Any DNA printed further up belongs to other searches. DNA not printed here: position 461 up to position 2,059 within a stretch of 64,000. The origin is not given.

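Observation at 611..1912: GGDEF-EAL protein with both active sites degenerate, divergently adjacent to hrcA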

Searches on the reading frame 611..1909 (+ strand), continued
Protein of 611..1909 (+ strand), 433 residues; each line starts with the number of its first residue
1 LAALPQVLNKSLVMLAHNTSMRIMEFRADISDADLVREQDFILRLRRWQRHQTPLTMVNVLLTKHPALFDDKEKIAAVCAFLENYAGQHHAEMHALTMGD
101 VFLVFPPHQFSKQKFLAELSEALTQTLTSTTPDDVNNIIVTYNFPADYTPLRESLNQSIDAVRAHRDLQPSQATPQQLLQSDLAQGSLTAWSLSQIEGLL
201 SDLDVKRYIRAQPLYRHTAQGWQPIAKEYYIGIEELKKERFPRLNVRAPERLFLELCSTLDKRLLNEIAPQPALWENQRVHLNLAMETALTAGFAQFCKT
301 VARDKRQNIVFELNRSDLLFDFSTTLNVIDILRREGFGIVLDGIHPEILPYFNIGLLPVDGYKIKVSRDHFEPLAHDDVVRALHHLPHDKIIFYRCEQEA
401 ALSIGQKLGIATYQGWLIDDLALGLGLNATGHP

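Call 18: find_encoding_contigs(protein=P0048, flank=5000, max_places=1)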
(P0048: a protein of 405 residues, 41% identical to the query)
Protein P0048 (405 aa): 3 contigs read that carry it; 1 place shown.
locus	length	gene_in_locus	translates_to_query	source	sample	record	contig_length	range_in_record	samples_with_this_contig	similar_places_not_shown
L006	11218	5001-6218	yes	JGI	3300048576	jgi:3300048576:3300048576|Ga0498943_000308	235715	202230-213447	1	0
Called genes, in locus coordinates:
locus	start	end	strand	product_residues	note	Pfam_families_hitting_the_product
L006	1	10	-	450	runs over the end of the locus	-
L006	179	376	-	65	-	-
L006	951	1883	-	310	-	PF01263:Aldose_epim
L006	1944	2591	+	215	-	-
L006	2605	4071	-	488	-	PF03446:NAD_binding_2, PF00393:6PGD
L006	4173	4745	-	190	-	PF01965:DJ-1_PfpI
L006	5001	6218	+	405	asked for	PF00563:EAL (weak)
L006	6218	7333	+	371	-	PF22020:RlmL_1st, PF01170:UPF0020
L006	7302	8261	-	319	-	PF01555:N6_N4_Mtase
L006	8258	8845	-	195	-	PF22022:Phage_int_M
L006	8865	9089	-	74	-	PF13356:Arm-DNA-bind_3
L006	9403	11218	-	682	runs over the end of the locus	PF23914:TPR_CcmH_CycH (weak), PF13424:TPR_12 (weak), PF13432:TPR_16, PF14559:TPR_19 (weak), PF13429:TPR_15 (weak), PF14559:TPR_19, PF13424:TPR_12 (weak), PF14559:TPR_19 (weak), +14 more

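Call 19: find_encoding_contigs(protein=P0008, flank=5000, max_places=1)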
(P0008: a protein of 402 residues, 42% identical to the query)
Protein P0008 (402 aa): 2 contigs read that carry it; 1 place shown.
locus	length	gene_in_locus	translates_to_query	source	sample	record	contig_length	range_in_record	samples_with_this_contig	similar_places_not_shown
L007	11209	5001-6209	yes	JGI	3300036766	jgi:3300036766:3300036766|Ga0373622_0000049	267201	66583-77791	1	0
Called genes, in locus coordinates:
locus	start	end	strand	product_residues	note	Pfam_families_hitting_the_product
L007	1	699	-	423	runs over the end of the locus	PF01551:Peptidase_M23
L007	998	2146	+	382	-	PF09982:LpxR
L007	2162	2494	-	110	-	-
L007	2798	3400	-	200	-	PF01965:DJ-1_PfpI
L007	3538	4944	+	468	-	PF00206:Lyase_1, PF14698:ASL_C2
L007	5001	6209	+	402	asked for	PF00563:EAL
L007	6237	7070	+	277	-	PF01925:TauE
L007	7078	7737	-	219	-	PF01569:PAP2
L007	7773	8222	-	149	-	PF01475:FUR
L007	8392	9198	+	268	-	PF27507:DjlA_TM, PF05099:TerB, PF00226:DnaJ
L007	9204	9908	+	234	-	PF01510:Amidase_2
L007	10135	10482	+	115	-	PF13473:Cupredoxin_1, PF28279:BRANT (weak)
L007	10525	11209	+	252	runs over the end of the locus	-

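Call 20: predict_structure(alignment_id=A2)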
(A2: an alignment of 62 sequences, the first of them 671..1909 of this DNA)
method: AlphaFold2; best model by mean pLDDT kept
length: 413 residues; sequences in the alignment: 62
mean_pLDDT: 91.1   pTM: 0.71
mean pLDDT of the five models: 91.1, 91.1, 90.6, 90.5, 89.6
residues with pLDDT >= 90: 318; 70-90: 71; 50-70: 14; < 50: 10
segments of 3 or more residues with pLDDT < 50: 1-5, 409-413
pLDDT, mean of each block of 10 residues (from residue 1): 49 79 93 96 89 91 95 92 87 89 90 93 96 90 74 87 90 93 96 97 97 96 94 92 94 92 93 94 96 91 95 98 97 96 97 97 98 97 97 97 75 41
secondary structure, 60 per line:
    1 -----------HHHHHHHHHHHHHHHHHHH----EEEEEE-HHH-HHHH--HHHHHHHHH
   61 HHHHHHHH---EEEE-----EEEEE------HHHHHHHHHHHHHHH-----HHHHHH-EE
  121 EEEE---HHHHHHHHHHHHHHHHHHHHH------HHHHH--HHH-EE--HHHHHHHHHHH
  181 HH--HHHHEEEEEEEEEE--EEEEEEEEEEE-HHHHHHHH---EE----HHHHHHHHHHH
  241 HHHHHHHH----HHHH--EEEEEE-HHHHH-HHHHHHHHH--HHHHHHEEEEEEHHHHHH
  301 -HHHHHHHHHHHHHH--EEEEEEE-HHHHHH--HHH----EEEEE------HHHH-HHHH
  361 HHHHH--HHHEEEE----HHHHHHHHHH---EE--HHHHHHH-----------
elements in order: H12-30 E35-40 H46-49 H52-68 E72-75 E81-85 H92-106 H112-117 E119-124 H128-148 H155-159 H170-182 H185-188 E189-198 E201-211 H213-220 H230-248 H253-256 E259-264 H266-270 H272-280 H283-288 E289-294 H295-300 H302-315 E318-324 H326-331 E341-345 H352-355 H357-365 E371-374 H379-388 H396-402

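Call 22: search_protein_representatives(alignment_id=A2)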
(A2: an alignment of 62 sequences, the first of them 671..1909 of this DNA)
Query: 62 sequences, 406 profile positions. Proteins with E-value up to 0.001 (for the whole library): 2273; up to 1e-10: 969; up to 1e-30: 442. The best 150 are listed.
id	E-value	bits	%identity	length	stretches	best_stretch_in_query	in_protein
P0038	2.5e-180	615.9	-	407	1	1-403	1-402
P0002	1.1e-178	610.5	-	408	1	1-404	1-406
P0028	2.9e-165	566.3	-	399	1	3-404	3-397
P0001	2.7e-152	523.6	-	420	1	1-401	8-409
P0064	2.9e-151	520.2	-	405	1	1-402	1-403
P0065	3.4e-144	496.9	-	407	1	3-403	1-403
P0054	1.8e-143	494.5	-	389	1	16-401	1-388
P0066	8.9e-142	489.0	-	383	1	16-402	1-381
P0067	1.6e-133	461.7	-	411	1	1-403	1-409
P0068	2.0e-133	461.5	-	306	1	111-404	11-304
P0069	7.6e-128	443.1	-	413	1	1-402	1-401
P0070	6.9e-127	439.9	-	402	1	16-404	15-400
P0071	2.0e-119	415.3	-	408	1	11-402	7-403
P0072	1.1e-113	396.4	-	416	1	1-402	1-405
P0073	3.3e-113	394.9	-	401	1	24-403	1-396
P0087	8.4e-88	311.2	-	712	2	159-403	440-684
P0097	1.8e-68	247.5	-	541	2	163-400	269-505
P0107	1.9e-57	211.2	-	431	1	25-401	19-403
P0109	1.2e-56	208.6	-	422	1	21-401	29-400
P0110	4.3e-56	206.8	-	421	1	25-403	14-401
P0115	6.1e-55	203.0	-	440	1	30-403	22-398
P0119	1.1e-53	198.9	-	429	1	25-402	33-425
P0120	1.2e-53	198.7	-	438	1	15-404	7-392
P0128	5.2e-52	193.3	-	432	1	25-403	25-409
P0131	5.2e-51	190.0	-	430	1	17-404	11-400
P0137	6.7e-50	186.4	-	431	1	26-400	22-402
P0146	9.9e-49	182.5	-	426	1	26-404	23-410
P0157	6.1e-48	179.9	-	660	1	17-399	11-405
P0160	6.6e-48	179.8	-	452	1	25-402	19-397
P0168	1.5e-47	178.6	-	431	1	25-405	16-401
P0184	2.8e-46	174.5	-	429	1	18-403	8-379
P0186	3.4e-46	174.2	-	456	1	36-403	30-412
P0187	3.4e-46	174.1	-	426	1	8-395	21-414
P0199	1.9e-45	171.7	-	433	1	28-403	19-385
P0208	9.6e-45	169.4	-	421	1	8-403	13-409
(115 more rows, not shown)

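Call 23: fold_search(model_id=the predicted structure, library=pdb)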
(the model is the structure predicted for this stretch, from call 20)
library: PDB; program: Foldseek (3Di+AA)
matches with E <= 10: 1161; with E <= 0.001: 96
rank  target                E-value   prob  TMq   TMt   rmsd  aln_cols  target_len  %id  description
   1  4rnf                  3.1e-14  1.00  0.42  0.41  13.6       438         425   15  PaMorA tandem diguanylate cyclase - mutant phosphodiesterase, apo form (released 2014-11-19)
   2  5xgb                  5.1e-13  1.00  0.37  0.29  16.2       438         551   16  Crystal structure of the PAS-GGDEF-EAL domain of PA0861 from Pseudomonas aeruginosa (released 2017-12-20)
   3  6pwj_B                5.3e-12  1.00  0.41  0.42  19.3       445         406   14  Vibrio cholerae LapD S helix-GGDEF-EAL (apo) (released 2019-10-09)
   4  6pwj_A                6.3e-12  1.00  0.41  0.41  19.4       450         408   13  Vibrio cholerae LapD S helix-GGDEF-EAL (apo) (released 2019-10-09)
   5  5m3c_B                7.9e-12  1.00  0.41  0.40  15.4       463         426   14  Structure of the hybrid domain (GGDEF-EAL) of PA0575 from Pseudomonas aeruginosa PAO1 at 2.8 Ang. with GTP and Ca2+ bo (released 2017-12-20)
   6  5xgd                  1.1e-11  1.00  0.37  0.29  16.2       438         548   16  Crystal structure of the PAS-GGDEF-EAL domain of PA0861 from Pseudomonas aeruginosa in complex with GTP (released 2017-12-20)
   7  5xge                  1.9e-11  1.00  0.39  0.31  16.0       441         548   15  Crystal structure of the PAS-GGDEF-EAL domain of PA0861 from Pseudomonas aeruginosa in complex with cyclic di-GMP (released 2017-12-20)
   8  5m3c_A                2.0e-11  1.00  0.36  0.36  17.4       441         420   14  Structure of the hybrid domain (GGDEF-EAL) of PA0575 from Pseudomonas aeruginosa PAO1 at 2.8 Ang. with GTP and Ca2+ bo (released 2017-12-20)
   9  4rnh                  2.5e-11  1.00  0.34  0.33  14.3       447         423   15  PaMorA tandem diguanylate cyclase - phosphodiesterase, c-di-GMP complex (released 2014-11-19)
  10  9cmf_A                5.8e-11  1.00  0.41  0.24  14.6       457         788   11  Substrate bound DosP (released 2024-11-20)
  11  6pwk_A                6.5e-11  1.00  0.43  0.43  17.0       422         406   12  Vibrio cholerae LapD S helix-GGDEF-EAL (bound to c-di-GMP) (released 2019-10-09)
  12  6pwk_B                7.7e-11  1.00  0.41  0.42  17.8       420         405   11  Vibrio cholerae LapD S helix-GGDEF-EAL (bound to c-di-GMP) (released 2019-10-09)
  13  9ce0_B                1.2e-10  1.00  0.38  0.23  15.1       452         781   11  DosP Apo Bent form (released 2024-11-20)
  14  3pjw                  3.2e-10  1.00  0.37  0.37  18.4       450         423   16  Structure of Pseudomonas fluorescence LapD GGDEF-EAL dual domain, I23 (released 2011-02-09)
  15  9bkv_A                5.0e-10  1.00  0.40  0.24  15.3       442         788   11  DosP R97A bent form (released 2024-11-20)
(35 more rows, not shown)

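Call 27: search_protein_families(library=pfam, alignment_id=A4, max_evalue=0.01)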
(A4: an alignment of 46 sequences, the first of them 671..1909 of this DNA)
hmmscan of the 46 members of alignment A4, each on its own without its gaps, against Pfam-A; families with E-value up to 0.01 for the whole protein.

A. member 1, window:671-1909:+ (413 aa): 1 family
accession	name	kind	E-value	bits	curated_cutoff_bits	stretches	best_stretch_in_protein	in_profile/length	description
PF00563.25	EAL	-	9e-09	35.5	31.3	1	235-398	58-233/236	EAL domain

B. families by the number of members that match (of 46 scanned): 2 families
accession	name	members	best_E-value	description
PF00563.25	EAL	46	7.7e-14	EAL domain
PF17853.6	GGDEF_2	1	0.00011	GGDEF-like domain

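Call 30: list_cluster_members(proteins=[P0087, P0097, P0107, P0110, P0120, P0131, P0157, P0168, P0184, P0208])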
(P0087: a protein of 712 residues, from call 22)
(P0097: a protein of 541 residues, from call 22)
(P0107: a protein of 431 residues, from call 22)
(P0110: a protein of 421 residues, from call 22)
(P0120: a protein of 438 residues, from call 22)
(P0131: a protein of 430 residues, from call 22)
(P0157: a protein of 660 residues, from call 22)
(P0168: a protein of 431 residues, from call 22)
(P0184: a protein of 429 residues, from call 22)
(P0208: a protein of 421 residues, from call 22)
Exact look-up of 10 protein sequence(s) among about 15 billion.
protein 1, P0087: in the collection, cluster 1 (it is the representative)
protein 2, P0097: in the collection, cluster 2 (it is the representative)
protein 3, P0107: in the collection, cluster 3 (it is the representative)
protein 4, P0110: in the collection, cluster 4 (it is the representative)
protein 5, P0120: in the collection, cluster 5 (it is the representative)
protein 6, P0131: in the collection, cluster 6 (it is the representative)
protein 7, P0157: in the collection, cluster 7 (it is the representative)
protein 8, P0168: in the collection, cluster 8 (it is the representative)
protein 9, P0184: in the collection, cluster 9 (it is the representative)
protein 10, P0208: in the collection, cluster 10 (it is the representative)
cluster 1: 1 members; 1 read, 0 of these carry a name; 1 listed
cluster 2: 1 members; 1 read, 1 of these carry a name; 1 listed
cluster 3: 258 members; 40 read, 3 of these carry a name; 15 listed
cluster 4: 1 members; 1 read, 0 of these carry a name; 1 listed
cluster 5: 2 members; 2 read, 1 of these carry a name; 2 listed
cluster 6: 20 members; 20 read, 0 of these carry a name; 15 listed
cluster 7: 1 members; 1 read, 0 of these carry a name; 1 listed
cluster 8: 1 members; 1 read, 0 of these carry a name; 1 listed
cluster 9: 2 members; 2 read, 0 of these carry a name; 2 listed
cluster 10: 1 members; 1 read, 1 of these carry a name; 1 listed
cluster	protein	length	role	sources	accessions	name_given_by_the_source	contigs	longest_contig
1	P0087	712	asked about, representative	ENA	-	-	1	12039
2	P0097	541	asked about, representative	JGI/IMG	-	hypothetical protein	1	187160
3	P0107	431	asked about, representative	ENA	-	-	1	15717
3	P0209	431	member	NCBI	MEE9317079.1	MAG: hypothetical protein V3U48_02170 [Rhodospirillales bacterium]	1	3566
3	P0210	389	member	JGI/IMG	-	hypothetical protein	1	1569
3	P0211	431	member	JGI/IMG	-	hypothetical protein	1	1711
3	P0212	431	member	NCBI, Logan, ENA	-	-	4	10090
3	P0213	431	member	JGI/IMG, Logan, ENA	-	-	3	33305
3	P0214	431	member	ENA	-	-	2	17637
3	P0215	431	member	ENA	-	-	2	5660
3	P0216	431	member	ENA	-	-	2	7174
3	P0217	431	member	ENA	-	-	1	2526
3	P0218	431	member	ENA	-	-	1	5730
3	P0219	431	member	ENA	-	-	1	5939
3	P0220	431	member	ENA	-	-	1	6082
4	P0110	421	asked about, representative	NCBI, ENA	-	-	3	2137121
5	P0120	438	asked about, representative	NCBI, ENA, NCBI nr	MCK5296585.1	MAG: EAL domain-containing protein [Alphaproteobacteria bacterium] | EAL domain-containing protein [Alphaproteobacteria bacterium]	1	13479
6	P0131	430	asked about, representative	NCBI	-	-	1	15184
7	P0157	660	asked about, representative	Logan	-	-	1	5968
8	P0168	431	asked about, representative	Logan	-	-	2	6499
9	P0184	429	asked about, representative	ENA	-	-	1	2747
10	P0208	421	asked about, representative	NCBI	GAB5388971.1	MAG: hypothetical protein Alpg2KO_19390 [Alphaproteobacteria bacterium]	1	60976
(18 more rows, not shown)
